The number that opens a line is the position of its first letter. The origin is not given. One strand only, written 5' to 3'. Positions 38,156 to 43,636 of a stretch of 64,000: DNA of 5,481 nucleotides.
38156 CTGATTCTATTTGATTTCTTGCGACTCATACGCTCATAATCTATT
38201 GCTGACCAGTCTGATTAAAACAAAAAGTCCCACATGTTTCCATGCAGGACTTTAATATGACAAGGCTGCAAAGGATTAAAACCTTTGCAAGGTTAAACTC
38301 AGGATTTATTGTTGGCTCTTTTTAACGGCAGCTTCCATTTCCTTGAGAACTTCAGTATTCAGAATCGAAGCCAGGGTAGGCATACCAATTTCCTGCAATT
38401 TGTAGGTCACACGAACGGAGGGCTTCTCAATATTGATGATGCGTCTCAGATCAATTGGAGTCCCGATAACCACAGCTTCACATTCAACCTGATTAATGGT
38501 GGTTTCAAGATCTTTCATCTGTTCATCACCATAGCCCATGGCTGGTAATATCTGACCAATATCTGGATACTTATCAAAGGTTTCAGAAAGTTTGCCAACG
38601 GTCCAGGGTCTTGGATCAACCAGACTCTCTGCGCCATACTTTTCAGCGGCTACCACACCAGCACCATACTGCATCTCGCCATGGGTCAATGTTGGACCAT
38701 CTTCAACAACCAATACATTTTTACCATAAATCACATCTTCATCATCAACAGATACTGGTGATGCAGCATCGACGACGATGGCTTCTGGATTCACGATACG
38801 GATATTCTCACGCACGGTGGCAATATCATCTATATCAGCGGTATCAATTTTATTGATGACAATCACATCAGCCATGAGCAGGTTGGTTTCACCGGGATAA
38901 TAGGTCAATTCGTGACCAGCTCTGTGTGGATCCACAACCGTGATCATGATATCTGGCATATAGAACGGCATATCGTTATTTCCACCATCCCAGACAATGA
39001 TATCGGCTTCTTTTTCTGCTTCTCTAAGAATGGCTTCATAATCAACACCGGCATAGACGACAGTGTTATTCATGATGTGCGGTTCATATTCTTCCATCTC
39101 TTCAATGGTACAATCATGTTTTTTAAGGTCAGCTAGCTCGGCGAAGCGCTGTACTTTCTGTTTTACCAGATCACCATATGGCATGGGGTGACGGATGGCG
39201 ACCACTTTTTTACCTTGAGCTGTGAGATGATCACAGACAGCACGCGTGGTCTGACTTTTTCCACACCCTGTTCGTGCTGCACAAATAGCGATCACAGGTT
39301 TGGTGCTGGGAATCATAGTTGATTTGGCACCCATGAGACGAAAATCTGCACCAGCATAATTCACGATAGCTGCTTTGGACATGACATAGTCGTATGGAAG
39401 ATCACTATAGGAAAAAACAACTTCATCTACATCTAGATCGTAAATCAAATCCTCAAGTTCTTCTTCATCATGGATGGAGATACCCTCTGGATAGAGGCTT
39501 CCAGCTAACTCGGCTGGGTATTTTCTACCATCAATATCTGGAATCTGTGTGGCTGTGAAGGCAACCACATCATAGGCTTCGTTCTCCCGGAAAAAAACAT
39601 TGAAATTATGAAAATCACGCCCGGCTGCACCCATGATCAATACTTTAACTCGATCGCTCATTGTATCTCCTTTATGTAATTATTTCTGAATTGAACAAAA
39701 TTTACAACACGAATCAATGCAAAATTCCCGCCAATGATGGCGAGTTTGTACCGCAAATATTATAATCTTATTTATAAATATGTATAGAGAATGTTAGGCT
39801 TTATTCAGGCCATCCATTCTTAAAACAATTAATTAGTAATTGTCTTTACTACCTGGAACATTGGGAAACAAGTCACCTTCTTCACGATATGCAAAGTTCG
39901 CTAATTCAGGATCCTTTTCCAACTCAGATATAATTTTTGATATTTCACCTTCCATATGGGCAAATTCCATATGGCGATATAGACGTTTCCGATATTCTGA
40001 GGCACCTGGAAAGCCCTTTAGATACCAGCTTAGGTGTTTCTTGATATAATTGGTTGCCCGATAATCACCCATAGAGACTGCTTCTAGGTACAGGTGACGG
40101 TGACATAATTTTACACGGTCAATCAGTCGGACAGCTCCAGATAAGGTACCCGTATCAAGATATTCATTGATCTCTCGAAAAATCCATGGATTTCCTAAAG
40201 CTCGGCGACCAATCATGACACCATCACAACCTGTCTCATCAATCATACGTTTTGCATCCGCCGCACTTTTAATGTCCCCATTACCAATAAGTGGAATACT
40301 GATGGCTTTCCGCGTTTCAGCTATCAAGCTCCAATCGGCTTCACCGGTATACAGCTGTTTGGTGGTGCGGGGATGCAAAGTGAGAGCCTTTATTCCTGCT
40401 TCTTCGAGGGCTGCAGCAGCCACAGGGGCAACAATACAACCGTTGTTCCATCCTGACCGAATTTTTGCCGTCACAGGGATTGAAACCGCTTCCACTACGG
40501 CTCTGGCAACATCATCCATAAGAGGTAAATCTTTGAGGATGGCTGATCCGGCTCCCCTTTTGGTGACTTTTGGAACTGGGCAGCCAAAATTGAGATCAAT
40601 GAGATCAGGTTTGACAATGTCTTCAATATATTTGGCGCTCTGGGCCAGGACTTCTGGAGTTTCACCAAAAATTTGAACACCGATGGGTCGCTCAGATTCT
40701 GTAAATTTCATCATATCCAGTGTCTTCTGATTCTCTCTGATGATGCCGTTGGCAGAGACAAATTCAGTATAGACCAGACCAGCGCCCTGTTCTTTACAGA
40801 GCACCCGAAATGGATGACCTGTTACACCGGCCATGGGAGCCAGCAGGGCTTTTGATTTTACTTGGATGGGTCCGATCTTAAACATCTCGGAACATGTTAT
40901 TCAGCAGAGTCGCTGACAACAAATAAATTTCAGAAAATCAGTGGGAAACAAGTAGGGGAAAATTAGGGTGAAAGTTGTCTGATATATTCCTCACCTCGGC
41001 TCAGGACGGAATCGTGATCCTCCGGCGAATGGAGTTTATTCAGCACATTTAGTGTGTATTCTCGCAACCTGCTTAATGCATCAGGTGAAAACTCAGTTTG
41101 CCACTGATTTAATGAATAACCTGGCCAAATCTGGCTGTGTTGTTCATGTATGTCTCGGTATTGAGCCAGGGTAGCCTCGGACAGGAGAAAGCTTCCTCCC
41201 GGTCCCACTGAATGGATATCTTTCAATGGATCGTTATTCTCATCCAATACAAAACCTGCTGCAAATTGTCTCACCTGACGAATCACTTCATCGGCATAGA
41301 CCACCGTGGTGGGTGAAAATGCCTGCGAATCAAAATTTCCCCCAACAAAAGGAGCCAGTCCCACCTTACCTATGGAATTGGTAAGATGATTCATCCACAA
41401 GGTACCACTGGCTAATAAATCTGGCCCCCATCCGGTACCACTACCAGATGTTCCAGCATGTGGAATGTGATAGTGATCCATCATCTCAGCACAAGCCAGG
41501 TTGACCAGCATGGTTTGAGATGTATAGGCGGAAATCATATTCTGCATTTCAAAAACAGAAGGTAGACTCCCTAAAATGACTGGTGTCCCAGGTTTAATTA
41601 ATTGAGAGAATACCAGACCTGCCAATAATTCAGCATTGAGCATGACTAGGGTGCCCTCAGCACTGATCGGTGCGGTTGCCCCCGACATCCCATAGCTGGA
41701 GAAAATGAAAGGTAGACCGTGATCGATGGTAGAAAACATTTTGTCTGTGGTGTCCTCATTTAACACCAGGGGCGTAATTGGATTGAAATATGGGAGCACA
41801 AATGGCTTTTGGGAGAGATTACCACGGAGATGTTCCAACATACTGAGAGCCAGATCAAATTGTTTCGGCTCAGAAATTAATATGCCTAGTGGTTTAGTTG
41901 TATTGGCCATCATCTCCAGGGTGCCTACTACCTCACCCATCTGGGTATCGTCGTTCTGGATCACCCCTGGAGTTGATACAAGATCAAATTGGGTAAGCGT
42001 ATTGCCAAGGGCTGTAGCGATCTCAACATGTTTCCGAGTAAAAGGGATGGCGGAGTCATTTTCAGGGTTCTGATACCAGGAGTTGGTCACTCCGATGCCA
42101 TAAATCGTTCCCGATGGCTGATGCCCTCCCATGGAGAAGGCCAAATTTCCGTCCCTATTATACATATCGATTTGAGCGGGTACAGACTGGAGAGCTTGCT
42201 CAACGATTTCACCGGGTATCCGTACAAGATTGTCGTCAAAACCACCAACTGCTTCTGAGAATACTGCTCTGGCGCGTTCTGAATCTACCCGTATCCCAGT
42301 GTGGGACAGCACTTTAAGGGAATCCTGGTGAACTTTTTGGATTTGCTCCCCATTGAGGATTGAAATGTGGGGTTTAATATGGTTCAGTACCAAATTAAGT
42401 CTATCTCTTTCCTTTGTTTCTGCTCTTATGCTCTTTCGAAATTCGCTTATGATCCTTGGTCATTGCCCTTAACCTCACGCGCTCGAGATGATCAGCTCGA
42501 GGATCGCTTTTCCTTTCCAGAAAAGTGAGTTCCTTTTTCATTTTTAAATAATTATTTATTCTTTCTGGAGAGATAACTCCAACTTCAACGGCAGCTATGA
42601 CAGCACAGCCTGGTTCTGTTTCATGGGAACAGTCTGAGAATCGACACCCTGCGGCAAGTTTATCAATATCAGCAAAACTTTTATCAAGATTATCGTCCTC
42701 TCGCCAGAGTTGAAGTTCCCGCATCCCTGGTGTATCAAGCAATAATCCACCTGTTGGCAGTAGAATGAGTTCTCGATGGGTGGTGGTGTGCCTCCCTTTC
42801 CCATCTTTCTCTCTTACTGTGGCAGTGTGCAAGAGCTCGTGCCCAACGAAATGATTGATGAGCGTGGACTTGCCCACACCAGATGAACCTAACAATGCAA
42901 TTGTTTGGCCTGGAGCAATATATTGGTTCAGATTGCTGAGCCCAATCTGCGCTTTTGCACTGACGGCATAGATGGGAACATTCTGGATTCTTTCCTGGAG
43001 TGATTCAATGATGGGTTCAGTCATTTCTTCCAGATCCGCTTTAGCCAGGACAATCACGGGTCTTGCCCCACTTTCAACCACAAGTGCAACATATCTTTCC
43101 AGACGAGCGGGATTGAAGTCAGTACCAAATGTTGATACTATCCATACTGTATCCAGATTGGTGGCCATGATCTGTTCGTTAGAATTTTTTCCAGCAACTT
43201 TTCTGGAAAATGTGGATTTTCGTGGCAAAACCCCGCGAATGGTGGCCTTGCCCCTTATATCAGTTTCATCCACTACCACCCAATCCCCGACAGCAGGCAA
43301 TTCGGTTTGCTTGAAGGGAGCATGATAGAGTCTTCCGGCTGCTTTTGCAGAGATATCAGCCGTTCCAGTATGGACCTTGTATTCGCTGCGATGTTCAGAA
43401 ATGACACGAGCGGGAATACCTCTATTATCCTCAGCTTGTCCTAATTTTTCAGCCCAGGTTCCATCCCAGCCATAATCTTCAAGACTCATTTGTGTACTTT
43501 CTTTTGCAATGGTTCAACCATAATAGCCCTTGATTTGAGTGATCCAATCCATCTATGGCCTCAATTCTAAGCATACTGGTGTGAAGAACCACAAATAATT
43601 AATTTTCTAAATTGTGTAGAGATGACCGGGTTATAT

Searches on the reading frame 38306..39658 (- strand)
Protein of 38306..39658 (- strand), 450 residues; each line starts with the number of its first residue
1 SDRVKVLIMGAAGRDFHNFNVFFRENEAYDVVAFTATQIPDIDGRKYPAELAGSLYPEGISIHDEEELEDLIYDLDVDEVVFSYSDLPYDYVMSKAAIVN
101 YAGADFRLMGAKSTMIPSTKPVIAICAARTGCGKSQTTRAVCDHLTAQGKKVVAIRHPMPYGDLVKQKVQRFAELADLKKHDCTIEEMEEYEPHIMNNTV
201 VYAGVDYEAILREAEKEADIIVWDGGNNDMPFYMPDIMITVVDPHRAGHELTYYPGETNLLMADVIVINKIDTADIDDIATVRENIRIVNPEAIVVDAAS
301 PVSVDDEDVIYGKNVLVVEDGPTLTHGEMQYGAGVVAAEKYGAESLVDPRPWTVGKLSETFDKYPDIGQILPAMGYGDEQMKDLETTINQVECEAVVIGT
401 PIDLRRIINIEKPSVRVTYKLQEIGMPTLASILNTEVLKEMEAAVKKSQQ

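Call 92: search_protein_families(library=pfam, proteins=[window:38306-39658:-], max_evalue=0.00001)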
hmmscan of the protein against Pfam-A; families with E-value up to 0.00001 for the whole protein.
window:38306-39658:- (450 aa): 1 family
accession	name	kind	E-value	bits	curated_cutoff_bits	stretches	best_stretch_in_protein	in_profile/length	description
PF02492.25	cobW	-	3.1e-06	27.3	20.7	1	233-296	113-179/180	CobW/HypB/UreG, nucleotide-binding domain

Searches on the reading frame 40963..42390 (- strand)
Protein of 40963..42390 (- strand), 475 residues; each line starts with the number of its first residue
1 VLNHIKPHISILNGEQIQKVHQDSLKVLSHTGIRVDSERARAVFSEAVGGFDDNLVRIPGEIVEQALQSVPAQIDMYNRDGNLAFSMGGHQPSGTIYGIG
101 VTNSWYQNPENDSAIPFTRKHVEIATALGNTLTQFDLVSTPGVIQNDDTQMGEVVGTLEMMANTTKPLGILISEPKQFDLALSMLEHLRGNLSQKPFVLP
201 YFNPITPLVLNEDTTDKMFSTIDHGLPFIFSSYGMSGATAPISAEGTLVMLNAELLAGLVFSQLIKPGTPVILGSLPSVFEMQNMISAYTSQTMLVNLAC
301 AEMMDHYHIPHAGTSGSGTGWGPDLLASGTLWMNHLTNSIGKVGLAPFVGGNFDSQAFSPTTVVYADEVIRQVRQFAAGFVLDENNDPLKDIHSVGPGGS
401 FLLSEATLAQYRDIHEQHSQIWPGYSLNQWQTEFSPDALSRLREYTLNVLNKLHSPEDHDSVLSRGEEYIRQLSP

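Call 93: search_protein_families(library=pfam, proteins=[window:40963-42390:-], max_evalue=0.00001)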
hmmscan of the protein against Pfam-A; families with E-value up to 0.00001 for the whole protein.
window:40963-42390:- (475 aa): 1 family
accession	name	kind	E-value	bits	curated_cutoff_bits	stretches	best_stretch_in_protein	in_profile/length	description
PF06253.16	MTTB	-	1e-45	156.2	25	1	5-470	27-492/500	Trimethylamine methyltransferase (MTTB)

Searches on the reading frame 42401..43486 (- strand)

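Call 93: search_protein_families(library=pfam, proteins=[window:42401-43486:-], max_evalue=0.00001)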
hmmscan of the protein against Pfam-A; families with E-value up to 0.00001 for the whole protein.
window:42401-43486:- (361 aa): 3 families
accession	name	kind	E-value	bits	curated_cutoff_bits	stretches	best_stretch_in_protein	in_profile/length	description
PF03193.22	RsgA_GTPase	-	2.1e-48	164.9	30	1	86-261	1-174/174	RsgA GTPase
PF00005.33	ABC_tran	-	2.1e-07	32.1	25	1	183-224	1-42/137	ABC transporter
PF01926.29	MMR_HSR1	-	2.2e-07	31.4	21.9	1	195-276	1-75/113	50S ribosome-binding GTPase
